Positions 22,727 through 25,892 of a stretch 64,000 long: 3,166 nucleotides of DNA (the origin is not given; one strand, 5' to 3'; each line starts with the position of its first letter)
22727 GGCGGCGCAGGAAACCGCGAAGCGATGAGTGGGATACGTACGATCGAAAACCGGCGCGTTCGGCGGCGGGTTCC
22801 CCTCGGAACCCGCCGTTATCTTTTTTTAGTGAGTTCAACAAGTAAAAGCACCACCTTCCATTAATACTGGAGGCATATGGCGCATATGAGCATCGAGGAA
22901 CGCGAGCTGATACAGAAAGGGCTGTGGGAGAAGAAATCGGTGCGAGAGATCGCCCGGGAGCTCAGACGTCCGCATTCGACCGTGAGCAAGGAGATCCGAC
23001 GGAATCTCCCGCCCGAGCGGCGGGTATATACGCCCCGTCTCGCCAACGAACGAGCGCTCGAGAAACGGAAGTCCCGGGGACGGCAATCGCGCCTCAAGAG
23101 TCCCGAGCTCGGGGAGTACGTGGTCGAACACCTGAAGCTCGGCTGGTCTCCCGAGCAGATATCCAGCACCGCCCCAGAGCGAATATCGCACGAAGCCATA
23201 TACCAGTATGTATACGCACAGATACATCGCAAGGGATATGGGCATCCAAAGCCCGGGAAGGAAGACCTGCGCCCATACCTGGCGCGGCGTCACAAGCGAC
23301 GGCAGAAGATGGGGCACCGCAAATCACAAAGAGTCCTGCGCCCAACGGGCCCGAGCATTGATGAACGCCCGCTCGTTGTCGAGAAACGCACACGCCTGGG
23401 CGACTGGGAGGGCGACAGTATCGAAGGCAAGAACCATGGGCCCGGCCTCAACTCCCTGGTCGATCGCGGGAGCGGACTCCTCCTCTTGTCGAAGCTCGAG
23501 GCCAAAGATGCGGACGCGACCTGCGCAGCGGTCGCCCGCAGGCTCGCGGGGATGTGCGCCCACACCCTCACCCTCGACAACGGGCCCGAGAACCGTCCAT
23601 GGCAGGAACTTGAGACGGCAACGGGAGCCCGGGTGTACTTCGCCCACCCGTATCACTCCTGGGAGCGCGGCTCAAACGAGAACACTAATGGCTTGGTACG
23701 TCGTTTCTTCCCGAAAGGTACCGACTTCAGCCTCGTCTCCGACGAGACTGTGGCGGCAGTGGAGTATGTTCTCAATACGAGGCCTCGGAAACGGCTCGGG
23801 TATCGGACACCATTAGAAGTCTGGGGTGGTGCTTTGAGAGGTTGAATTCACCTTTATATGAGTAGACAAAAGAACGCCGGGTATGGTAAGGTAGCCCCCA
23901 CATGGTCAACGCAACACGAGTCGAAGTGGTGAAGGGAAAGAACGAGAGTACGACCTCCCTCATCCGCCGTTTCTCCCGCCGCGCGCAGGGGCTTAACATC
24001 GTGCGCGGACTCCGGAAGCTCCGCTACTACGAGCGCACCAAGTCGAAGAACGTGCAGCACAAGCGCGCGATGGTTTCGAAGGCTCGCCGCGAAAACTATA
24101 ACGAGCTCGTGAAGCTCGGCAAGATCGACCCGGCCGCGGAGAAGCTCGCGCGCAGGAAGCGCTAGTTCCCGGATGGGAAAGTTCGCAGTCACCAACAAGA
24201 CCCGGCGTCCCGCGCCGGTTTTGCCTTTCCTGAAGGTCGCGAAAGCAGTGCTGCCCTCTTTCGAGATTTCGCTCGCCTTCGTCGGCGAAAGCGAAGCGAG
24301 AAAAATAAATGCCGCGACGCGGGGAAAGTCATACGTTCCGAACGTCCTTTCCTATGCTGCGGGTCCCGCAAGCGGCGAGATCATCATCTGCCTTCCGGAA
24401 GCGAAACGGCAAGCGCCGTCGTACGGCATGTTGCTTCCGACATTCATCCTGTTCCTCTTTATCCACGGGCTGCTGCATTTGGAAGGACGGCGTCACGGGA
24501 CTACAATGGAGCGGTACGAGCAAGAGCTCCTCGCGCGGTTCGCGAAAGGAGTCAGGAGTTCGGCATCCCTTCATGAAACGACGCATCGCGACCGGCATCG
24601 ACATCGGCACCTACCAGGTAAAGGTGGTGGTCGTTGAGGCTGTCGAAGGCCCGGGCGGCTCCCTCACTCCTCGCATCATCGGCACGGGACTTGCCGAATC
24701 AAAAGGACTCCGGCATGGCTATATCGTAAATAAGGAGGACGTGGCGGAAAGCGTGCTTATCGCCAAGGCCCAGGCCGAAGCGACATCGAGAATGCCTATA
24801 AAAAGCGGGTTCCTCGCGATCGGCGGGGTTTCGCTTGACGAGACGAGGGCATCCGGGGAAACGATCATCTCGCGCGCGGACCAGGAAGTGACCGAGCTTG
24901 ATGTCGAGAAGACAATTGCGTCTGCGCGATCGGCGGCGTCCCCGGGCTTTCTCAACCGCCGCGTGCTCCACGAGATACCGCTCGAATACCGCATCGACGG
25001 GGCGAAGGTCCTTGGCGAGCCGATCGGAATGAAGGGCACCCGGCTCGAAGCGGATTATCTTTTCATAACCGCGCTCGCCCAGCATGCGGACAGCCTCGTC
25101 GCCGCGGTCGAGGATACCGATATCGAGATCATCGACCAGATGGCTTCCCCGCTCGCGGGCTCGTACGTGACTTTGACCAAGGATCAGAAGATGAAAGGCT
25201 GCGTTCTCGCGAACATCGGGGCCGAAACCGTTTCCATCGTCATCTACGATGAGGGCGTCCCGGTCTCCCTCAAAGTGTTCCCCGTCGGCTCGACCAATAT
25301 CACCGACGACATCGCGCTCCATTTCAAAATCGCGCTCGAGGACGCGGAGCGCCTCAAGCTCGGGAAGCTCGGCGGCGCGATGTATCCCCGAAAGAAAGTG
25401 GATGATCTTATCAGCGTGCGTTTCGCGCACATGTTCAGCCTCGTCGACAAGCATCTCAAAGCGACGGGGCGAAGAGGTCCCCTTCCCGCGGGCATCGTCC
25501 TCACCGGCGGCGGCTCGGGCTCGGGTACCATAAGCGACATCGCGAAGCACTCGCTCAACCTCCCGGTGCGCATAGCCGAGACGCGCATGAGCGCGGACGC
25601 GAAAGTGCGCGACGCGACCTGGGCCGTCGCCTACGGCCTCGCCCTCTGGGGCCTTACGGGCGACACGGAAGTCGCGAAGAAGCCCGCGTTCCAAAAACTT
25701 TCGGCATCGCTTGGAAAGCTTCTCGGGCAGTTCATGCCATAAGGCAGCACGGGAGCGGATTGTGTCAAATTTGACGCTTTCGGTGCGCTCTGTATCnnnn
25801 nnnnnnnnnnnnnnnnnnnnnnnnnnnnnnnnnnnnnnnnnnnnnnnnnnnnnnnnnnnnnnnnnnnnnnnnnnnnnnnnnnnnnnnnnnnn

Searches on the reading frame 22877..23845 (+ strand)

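Call 57: search_protein_families(library=pfam, max_evalue=0.01, proteins=[window:22877-23845:+])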
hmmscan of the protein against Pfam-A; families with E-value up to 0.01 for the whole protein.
window:22877-23845:+ (322 aa): 3 families
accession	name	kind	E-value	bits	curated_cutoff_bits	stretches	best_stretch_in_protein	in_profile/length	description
PF13936.12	HTH_38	-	5.5e-15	55.3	27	1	3-43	4-44/44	Helix-turn-helix domain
PF13384.12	HTH_23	-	1.5e-05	25.1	24.6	1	5-42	3-40/50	Homeodomain-like domain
PF00665.32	rve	-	0.0049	17.6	32.6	1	177-261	8-102/102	Integrase core domain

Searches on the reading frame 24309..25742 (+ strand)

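Call 16: search_protein_families(library=pfam, max_evalue=0.001, proteins=[window:24309-25742:+])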
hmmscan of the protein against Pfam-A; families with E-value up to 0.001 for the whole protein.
window:24309-25742:+ (477 aa): 3 families
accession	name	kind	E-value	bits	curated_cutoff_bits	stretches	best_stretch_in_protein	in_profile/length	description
PF14450.12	FtsA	-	1.9e-20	73.9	31.8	1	299-443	1-127/127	Cell division protein FtsA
PF02491.25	SHS2_FTSA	-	1.6e-14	54.4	25.4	1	180-254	8-79/79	SHS2 domain inserted in FTSA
PF11104.14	PilM_2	-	5.4e-06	26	27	1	275-446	157-337/340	Type IV pilus assembly protein PilM;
